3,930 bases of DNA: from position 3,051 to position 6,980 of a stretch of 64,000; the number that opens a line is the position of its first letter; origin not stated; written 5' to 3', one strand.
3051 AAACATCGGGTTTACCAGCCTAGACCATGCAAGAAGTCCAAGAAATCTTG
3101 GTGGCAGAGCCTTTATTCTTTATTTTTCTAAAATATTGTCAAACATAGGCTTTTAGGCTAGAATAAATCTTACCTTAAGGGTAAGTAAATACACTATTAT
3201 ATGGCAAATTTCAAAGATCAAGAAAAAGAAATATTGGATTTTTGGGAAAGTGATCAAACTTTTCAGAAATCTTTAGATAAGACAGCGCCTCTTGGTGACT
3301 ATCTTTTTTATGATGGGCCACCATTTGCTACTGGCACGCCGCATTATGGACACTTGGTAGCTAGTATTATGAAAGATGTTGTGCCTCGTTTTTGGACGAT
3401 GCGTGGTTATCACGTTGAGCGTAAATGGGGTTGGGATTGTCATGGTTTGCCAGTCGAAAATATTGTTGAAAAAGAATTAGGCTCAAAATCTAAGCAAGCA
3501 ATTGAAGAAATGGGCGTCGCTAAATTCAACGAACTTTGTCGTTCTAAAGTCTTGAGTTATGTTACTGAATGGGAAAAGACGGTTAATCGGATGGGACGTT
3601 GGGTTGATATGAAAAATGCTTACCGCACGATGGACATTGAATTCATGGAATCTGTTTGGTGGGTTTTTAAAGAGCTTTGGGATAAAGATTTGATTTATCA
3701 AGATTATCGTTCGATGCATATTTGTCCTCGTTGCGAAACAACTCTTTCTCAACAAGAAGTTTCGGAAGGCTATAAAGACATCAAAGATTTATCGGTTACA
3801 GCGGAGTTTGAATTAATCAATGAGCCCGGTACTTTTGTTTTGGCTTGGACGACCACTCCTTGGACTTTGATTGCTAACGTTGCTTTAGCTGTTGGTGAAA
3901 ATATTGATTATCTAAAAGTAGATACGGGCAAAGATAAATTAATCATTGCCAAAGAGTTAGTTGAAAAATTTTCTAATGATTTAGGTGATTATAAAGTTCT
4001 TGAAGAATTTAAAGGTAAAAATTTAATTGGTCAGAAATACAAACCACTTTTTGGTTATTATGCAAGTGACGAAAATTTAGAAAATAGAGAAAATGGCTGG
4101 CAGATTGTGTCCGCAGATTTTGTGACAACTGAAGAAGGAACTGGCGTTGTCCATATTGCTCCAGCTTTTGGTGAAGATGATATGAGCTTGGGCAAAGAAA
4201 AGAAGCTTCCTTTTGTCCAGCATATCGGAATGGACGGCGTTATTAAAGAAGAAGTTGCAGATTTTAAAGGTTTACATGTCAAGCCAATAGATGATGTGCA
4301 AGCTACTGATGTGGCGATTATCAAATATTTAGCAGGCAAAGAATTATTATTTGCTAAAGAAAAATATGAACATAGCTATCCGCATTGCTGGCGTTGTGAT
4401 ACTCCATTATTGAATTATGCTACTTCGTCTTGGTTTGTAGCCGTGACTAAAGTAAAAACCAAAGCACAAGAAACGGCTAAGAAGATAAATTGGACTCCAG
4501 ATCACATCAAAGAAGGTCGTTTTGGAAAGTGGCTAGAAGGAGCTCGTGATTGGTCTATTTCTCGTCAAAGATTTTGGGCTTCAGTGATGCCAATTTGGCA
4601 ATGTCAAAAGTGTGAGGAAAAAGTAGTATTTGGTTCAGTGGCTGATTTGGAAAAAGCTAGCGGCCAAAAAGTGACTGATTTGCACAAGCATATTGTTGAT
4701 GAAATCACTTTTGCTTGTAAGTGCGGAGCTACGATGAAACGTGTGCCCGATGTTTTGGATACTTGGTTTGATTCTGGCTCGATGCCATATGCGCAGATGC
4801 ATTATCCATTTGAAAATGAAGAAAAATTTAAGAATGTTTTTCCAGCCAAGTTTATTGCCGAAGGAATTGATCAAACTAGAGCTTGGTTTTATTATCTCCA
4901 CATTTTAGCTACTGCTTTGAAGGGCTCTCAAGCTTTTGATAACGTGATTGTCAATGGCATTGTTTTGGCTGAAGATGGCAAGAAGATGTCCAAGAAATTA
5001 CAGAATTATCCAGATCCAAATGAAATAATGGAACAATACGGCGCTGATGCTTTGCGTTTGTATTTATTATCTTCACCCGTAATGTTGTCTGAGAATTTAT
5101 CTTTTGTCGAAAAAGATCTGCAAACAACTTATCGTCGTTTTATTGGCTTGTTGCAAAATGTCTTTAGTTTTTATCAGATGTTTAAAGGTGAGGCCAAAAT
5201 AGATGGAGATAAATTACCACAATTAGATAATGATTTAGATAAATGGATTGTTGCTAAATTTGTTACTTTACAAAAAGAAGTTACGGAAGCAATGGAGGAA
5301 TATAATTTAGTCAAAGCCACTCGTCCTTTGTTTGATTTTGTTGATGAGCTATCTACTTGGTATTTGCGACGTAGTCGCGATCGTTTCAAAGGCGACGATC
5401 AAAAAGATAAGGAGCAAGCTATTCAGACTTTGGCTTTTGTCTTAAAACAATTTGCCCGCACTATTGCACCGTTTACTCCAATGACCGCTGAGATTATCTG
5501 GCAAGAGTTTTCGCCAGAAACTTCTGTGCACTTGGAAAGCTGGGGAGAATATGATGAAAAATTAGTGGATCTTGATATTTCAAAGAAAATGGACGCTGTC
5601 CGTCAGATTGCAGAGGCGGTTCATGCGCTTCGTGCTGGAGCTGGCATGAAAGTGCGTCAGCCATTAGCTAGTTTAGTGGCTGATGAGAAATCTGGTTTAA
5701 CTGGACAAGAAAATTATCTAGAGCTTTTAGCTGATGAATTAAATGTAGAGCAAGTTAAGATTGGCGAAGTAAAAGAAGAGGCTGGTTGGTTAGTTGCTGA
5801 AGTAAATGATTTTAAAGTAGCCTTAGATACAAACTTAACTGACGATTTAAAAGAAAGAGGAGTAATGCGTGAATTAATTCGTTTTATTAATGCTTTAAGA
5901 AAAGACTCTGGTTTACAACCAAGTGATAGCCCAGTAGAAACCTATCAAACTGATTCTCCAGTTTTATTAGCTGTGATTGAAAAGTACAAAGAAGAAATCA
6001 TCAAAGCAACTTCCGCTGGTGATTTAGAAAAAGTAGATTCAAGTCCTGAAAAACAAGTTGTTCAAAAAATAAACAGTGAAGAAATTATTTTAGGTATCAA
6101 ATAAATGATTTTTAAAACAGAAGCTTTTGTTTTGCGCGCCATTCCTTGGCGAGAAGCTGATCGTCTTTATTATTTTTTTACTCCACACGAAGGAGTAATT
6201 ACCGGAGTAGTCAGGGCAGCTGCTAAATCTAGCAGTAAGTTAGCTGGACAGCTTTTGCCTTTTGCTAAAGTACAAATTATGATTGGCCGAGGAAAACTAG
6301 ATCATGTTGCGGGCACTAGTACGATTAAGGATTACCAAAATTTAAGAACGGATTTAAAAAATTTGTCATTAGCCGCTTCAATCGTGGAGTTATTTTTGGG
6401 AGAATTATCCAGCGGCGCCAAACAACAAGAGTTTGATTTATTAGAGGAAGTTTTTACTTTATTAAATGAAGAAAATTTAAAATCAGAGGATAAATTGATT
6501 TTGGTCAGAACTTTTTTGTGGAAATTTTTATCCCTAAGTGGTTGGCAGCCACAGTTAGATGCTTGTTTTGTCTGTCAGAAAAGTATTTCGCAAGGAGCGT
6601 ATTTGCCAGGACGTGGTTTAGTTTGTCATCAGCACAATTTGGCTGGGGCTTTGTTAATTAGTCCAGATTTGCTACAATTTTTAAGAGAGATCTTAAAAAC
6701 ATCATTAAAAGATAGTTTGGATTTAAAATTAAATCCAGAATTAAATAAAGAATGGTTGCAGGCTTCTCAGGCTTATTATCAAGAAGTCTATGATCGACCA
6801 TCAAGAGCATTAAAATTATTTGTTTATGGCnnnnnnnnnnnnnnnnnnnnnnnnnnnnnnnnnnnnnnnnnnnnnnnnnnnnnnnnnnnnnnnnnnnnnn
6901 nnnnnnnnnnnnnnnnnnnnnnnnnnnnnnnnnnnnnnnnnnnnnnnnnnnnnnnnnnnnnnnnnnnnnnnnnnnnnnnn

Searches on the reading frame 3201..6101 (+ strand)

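Call 12: search_protein_families(library=pfam, proteins=[window:3201-6101:+], max_evalue=0.001)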
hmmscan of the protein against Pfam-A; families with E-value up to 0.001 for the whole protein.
window:3201-6101:+ (967 aa): 5 families
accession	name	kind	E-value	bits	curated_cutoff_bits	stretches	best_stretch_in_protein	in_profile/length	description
PF00133.28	tRNA-synt_1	-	5.2e-136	454.1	22.7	1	11-633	2-413/414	tRNA synthetases class I (I, L, M and V)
PF08264.19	Anticodon_1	-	1.5e-33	116.2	25.1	1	680-822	1-144/148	Anticodon-binding domain of tRNA ligase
PF19302.4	DUF5915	-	2.2e-17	63.7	27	1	846-965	76-191/195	Domain of unknown function (DUF5915)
PF09334.17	tRNA-synt_1g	-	2.2e-16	60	20.1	2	41-187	8-135/391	tRNA synthetases class I (M)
PF01406.26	tRNA-synt_1e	-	3.9e-05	23.6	27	0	572-643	231-299/301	tRNA synthetases class I (C) catalytic domain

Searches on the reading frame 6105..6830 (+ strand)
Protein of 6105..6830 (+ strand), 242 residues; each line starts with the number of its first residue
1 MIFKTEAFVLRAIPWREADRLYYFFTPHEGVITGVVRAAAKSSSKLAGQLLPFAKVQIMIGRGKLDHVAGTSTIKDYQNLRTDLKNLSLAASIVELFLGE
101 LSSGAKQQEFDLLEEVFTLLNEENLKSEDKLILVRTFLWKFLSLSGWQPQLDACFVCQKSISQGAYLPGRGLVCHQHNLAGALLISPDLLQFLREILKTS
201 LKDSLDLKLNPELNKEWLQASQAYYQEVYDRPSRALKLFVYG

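Call 12: search_protein_families(library=pfam, proteins=[window:6105-6830:+], max_evalue=0.001)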
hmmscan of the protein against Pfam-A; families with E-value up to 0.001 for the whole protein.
window:6105-6830:+ (242 aa): 2 families
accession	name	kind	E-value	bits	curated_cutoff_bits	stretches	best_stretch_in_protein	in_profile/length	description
PF02565.21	RecO_C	-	4.1e-21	75.8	22.1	1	81-234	1-154/157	Recombination protein O C terminal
PF11967.14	RecO_N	-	1.3e-14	54.4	27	1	1-68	1-71/80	Recombination protein O N terminal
